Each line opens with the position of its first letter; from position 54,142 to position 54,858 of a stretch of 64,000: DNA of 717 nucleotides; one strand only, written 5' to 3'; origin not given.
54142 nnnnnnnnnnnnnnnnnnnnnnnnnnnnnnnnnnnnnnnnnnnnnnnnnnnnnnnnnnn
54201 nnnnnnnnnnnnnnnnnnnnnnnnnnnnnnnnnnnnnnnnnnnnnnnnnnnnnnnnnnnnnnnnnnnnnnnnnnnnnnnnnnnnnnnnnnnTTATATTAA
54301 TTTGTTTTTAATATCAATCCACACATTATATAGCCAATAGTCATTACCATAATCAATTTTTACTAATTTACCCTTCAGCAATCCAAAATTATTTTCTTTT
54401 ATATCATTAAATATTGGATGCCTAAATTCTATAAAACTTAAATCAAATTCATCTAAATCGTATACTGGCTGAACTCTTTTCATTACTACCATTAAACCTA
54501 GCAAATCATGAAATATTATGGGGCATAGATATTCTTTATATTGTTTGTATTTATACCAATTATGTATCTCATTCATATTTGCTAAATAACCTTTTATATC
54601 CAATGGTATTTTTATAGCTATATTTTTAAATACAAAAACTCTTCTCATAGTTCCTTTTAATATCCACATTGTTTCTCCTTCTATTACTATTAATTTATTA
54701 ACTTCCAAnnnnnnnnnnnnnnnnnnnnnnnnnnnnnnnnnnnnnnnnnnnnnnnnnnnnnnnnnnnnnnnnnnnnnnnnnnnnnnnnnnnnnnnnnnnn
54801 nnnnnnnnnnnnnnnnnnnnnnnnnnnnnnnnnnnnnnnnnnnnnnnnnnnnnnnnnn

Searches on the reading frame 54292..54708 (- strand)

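Call 3: search_protein_families(library=pfam, proteins=[window:54292-54708:-], max_evalue=1)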
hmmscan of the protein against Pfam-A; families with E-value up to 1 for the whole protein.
window:54292-54708:- (138 aa): 0 families

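Call 4: search_protein_families(library=phrogs, proteins=[window:54292-54708:-], max_evalue=1)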
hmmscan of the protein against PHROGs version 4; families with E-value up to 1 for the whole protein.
window:54292-54708:- (138 aa): 2 families
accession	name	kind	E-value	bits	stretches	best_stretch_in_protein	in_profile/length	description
phrog_4301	-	unknown function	6.7e-25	88.9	1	16-127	42-173/225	-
phrog_19087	-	unknown function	0.086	14.3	1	89-120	23-56/107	-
